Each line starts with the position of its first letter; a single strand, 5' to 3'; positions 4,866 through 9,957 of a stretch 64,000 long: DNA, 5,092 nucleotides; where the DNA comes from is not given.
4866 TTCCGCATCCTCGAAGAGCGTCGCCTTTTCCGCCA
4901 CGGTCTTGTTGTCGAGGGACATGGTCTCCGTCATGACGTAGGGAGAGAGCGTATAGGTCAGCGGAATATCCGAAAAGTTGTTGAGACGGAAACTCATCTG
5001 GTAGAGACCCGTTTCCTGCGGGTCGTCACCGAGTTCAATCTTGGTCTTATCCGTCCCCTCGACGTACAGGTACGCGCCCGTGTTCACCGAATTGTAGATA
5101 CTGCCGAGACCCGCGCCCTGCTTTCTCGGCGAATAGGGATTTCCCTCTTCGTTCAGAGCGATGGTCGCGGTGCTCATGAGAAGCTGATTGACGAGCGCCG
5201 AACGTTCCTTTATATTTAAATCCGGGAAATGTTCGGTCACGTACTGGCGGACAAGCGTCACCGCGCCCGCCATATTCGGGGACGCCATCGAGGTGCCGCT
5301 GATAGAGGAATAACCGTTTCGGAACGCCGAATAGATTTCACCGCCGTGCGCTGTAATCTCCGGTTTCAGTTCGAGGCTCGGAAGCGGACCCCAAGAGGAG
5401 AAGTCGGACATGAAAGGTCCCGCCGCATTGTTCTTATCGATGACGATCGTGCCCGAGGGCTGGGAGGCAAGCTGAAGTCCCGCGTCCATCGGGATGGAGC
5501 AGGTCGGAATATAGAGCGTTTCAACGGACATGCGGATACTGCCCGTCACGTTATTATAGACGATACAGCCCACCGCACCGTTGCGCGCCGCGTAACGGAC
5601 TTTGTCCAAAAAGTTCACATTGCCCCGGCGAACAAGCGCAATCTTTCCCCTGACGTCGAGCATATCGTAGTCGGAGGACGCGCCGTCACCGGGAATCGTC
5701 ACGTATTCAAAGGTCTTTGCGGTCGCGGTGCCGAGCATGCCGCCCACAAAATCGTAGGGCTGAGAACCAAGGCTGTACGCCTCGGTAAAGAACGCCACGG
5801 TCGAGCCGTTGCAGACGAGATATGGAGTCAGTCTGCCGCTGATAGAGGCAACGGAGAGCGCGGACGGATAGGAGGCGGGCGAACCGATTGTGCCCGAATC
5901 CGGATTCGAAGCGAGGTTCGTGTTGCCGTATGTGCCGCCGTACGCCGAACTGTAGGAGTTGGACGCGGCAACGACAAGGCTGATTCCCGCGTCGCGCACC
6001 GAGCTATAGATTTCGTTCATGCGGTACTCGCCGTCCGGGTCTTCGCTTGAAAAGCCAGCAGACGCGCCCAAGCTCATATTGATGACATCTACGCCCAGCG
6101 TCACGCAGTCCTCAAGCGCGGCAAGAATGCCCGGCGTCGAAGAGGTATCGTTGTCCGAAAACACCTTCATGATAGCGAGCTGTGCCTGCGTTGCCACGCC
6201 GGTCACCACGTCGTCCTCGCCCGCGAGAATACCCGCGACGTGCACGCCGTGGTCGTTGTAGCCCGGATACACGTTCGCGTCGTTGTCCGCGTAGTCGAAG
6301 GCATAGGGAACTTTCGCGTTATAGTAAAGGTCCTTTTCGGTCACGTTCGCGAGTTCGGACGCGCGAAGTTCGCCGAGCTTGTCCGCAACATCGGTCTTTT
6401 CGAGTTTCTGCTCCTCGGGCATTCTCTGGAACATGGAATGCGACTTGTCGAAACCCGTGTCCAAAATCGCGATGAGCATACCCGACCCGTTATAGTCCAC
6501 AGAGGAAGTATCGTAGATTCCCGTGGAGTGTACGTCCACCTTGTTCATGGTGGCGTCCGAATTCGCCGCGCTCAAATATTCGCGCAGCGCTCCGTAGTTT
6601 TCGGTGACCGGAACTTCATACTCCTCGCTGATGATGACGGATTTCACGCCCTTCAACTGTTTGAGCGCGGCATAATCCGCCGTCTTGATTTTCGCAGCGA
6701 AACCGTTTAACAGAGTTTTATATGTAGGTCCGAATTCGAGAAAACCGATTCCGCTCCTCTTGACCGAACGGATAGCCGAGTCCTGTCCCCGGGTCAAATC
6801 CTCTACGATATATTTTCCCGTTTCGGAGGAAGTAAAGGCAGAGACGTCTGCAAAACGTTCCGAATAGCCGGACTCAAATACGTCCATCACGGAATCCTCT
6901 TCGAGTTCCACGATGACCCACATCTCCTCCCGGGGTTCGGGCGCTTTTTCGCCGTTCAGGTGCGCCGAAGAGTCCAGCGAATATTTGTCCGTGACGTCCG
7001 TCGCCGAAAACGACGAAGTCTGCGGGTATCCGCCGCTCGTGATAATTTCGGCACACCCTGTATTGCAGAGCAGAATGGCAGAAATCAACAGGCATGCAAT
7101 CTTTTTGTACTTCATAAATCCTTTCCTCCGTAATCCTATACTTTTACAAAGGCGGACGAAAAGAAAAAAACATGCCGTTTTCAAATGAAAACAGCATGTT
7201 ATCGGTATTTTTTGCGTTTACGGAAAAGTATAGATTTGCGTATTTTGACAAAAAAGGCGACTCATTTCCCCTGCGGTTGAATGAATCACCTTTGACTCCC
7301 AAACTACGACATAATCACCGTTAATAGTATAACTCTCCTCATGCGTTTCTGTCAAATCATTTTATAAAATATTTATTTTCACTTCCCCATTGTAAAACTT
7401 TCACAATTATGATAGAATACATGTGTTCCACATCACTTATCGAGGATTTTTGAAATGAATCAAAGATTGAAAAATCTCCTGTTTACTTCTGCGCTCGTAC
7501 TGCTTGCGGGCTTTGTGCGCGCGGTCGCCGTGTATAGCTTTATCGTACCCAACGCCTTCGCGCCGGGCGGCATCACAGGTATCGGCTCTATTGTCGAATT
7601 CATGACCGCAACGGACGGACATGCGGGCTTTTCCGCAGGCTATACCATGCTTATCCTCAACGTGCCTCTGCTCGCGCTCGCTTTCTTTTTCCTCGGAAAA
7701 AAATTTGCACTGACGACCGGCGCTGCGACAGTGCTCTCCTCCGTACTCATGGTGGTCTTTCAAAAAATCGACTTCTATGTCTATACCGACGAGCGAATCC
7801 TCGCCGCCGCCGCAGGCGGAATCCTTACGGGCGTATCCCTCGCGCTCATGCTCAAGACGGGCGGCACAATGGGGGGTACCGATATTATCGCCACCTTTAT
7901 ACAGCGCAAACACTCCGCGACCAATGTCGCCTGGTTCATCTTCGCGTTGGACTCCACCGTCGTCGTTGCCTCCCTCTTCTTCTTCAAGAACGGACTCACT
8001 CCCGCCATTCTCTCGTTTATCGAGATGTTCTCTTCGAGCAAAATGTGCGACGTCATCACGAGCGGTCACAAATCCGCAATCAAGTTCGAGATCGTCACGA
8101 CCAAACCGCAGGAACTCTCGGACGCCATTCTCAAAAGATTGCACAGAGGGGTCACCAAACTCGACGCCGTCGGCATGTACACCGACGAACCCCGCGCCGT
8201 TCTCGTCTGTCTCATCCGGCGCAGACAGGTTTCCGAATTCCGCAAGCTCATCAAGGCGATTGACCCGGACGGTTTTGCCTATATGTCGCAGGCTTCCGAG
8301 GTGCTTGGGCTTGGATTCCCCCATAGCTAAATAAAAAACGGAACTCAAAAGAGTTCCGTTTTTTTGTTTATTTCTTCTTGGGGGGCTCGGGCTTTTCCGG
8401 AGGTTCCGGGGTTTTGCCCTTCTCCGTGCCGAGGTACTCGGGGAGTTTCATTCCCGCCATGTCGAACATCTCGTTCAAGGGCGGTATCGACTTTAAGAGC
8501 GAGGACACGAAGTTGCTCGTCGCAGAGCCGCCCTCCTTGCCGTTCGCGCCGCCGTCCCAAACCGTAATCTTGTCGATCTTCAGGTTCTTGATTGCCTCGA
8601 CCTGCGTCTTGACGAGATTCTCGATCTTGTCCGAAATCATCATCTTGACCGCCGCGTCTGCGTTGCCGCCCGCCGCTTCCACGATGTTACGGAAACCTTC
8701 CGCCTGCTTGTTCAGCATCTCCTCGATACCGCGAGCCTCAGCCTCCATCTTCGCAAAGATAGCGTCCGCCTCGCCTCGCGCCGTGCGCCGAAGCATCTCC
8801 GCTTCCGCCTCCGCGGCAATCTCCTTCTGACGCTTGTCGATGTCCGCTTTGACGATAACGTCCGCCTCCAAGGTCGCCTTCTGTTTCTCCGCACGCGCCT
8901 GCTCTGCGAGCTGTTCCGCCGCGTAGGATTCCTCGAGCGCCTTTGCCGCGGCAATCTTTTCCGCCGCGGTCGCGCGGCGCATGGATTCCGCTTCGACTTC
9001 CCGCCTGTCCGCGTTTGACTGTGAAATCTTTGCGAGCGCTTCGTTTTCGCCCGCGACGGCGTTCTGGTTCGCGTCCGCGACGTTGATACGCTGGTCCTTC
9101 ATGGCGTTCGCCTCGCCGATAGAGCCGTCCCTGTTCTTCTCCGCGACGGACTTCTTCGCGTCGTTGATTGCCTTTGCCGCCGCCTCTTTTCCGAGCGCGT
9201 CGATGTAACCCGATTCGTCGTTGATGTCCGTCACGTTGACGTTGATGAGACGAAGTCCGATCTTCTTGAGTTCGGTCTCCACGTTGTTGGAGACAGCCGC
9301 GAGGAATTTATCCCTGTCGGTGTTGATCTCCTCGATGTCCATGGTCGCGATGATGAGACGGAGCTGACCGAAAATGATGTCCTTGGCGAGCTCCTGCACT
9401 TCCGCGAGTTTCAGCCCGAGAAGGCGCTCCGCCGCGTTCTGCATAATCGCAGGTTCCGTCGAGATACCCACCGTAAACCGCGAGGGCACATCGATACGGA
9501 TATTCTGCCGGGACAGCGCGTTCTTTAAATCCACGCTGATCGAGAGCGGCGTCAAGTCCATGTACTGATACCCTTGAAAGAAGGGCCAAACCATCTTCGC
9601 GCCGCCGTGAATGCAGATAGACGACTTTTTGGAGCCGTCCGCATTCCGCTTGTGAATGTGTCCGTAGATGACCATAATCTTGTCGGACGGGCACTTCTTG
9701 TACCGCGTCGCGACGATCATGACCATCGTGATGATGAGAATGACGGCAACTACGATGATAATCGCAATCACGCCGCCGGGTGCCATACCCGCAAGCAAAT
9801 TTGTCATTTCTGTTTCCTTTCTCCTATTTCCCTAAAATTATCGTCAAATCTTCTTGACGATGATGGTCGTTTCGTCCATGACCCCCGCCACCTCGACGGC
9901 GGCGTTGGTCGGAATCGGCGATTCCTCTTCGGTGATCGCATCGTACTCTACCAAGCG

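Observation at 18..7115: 2365-aa fusion of an S8/PA-domain peptidase with a BspA-type LRR array of about 850 aa, apparently anchored at both ends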

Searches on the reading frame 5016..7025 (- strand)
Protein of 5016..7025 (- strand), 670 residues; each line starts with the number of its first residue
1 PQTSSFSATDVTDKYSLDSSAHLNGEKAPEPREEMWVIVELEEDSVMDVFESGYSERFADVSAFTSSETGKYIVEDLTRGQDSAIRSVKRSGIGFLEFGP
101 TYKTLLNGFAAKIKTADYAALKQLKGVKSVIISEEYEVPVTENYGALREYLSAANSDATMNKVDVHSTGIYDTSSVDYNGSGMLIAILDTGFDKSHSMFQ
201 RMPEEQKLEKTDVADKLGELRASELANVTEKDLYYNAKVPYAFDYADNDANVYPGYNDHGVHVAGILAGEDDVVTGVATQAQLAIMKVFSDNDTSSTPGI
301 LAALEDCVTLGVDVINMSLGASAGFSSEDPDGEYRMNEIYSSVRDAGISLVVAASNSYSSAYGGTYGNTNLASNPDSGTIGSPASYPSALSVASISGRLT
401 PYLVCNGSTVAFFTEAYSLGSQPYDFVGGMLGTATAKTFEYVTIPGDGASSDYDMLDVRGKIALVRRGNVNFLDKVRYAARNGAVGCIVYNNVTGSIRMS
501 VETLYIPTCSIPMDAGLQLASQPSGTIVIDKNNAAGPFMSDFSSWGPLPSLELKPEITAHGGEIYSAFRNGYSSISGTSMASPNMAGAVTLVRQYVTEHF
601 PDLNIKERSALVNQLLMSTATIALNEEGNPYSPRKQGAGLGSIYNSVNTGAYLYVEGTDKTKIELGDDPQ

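Call 78: predict_structure(alignment_id=A6)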
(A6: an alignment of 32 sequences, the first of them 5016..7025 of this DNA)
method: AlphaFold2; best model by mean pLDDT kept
length: 670 residues; sequences in the alignment: 32
mean_pLDDT: 77.1   pTM: 0.78
mean pLDDT of the five models: 77.1, 76.4, 75.7, 71.5, 69.1
residues with pLDDT >= 90: 228; 70-90: 264; 50-70: 86; < 50: 92
segments of 3 or more residues with pLDDT < 50: 1-28, 137-156, 320-333, 357-377, 665-670
pLDDT, mean of each block of 10 residues (from residue 1): 34 33 37 79 92 89 91 91 85 76 91 81 82 53 26 43 71 88 95 89 95 91 92 95 94 83 94 93 93 74 94 86 42 64 89 62 33 42 74 72 84 80 82 91 93 92 91 92 95 62 85 85 93 69 56 75 81 80 94 95 89 87 68 61 84 75 45
secondary structure, 60 per line:
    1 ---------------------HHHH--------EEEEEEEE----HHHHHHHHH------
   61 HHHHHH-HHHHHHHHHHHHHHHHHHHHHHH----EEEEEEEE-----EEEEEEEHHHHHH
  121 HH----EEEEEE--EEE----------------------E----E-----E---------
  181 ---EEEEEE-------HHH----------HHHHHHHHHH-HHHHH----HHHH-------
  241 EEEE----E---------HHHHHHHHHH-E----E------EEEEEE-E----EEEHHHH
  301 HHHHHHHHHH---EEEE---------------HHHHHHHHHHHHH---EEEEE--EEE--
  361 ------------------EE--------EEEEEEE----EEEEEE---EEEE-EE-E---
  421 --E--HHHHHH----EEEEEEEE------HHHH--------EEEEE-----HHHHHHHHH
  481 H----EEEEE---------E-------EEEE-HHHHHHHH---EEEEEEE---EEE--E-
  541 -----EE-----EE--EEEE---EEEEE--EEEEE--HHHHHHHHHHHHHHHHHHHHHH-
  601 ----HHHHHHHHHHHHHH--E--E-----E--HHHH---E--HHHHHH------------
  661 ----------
elements in order (helices of 4 or more, strands of 3 or more residues): H22-25 E34-41 H46-54 H61-66 H68-90 E95-102 E108-114 H115-122 E127-132 E135-137 E184-189 H210-219 H221-225 H230-233 E241-244 H259-268 E282-287 E294-296 H297-310 E314-317 H333-345 E349-353 E356-358 E389-395 E400-405 E409-412 H426-431 E436-443 H450-453 E462-466 H472-481 E486-490 E508-511 H513-520 E524-530 E534-536 E557-560 E564-568 E571-575 H578-599 H605-618 H633-636 H643-648

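Call 81: fold_search(model_id=the predicted structure, library=pdb)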
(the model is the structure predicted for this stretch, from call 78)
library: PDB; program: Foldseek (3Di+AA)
matches with E <= 10: 762; with E <= 0.001: 367
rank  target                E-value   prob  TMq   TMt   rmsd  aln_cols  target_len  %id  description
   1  8bty_A                1.1e-34  1.00  0.49  0.37   7.8       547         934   28  Structure of the active form of ScpB, the C5a-peptidase from Streptococcus agalactiae. (released 2023-11-15)
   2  3eif                  9.1e-34  1.00  0.49  0.37   7.7       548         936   27  1.9 angstrom crystal structure of the active form of the C5a peptidase from Streptococcus pyogenes (ScpA) (released 2009-02-24)
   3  7edd                  1.1e-33  1.00  0.48  0.26   8.0       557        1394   30  Crystal structure of a serine protease from Streptococcus pyogenes (released 2021-05-12)
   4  7bj3                  1.6e-33  1.00  0.48  0.37   7.9       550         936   27  ScpA from Streptococcus pyogenes, S512A active site mutant (released 2021-05-12)
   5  7yzx_A                1.7e-33  1.00  0.48  0.37   8.7       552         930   28  ScpA from Streptococcus pyogenes, D783A mutant. (released 2022-08-31)
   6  6vjb                  7.1e-32  1.00  0.47  0.26   6.7       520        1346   29  Crystal structure of a catalytically inactive CXC Chemokine-degrading protease SpyCEP from Streptococcus pyogenes (released 2020-04-15)
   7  5xyr                  3.3e-28  1.00  0.50  0.27   6.8       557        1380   30  Crystal structure of a serine protease from Streptococcus species (released 2018-08-08)
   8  1xf1_A                2.3e-27  1.00  0.44  0.34   8.5       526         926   29  Structure of C5a peptidase- a key virulence factor from Streptococcus (released 2005-11-22)
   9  5xya                  1.4e-25  1.00  0.46  0.25   8.1       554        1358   27  Crystal structure of a serine protease from Streptococcus species (released 2018-08-08)
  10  5xxz_A                1.4e-22  1.00  0.41  0.23   8.3       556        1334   24  Crystal structure of a serine protease from Streptococcus species (released 2018-08-08)
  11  7eox_A                7.1e-22  1.00  0.41  0.43   8.4       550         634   20  Protease structure from Euphorbia resinifera (released 2022-01-12)
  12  5xxz_B                7.5e-22  1.00  0.42  0.23   8.0       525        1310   26  Crystal structure of a serine protease from Streptococcus species (released 2018-08-08)
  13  4yn3_A                3.0e-21  1.00  0.40  0.44   8.8       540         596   20  Crystal structure of Cucumisin complex with pro-peptide (released 2016-03-09)
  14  3vta_A                1.8e-20  1.00  0.40  0.44   9.1       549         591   20  Crystal Structure of cucumisin, a subtilisin-like endoprotease from Cucumis melo L (released 2012-08-08)
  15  3vta_B                8.3e-20  1.00  0.38  0.43   9.3       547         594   20  Crystal Structure of cucumisin, a subtilisin-like endoprotease from Cucumis melo L (released 2012-08-08)
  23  3whi_B                3.1e-17  1.00  0.42  0.77   8.6       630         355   17  Crystal structure of unautoprocessed form of IS1-inserted Pro-subtilisin E (released 2013-12-25)
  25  3whi_A                5.4e-16  1.00  0.42  0.75   8.0       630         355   16  Crystal structure of unautoprocessed form of IS1-inserted Pro-subtilisin E (released 2013-12-25)
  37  2e1p                  2.0e-14  1.00  0.42  0.69   8.4       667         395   13  Crystal structure of pro-Tk-subtilisin (released 2007-01-16)
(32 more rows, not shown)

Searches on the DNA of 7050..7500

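Call 70: search_rna_families(source=window, start=7050, end=7500, threshold=evalue, max_evalue=1)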
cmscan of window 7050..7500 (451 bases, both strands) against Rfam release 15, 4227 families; matches with E-value up to 1: 1.
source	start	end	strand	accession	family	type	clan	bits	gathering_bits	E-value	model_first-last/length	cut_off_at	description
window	7168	7304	-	RF04184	BTnc060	Gene; sRNA;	-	22.2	228.9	0.27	1-213/213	no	Bacteroides sRNA BTnc060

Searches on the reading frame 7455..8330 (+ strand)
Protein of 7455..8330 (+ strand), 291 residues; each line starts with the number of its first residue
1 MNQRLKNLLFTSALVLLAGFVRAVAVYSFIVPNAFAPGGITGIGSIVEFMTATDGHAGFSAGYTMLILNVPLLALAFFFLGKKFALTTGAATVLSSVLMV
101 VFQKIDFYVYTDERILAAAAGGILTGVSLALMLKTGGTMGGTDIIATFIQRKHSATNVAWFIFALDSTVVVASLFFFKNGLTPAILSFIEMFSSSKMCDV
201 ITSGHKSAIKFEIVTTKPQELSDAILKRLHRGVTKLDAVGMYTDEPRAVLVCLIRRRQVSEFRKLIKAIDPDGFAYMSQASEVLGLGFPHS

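Call 14: search_protein_families(library=pfam, proteins=[window:7455-8330:+], max_evalue=0.001)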
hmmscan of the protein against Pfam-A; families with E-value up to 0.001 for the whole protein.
window:7455-8330:+ (291 aa): 2 families
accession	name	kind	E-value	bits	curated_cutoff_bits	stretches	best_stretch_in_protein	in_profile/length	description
PF02588.21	YitT_membrane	-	8.7e-48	162.9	24.3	1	14-225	4-204/205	Uncharacterised 5xTM membrane BCR, YitT family COG1284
PF10035.14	DUF2179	-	2.7e-17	62.7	22.8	1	231-285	1-55/55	Uncharacterized protein conserved in bacteria (DUF2179)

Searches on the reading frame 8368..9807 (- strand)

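Call 14: search_protein_families(library=pfam, proteins=[window:8368-9807:-], max_evalue=0.001)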
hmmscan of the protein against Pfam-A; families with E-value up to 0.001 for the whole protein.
window:8368-9807:- (479 aa): 1 family
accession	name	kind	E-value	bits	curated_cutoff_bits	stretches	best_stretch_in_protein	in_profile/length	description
PF01145.31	Band_7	-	2e-25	90.3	23.6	1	60-225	19-175/176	SPFH domain / Band 7 family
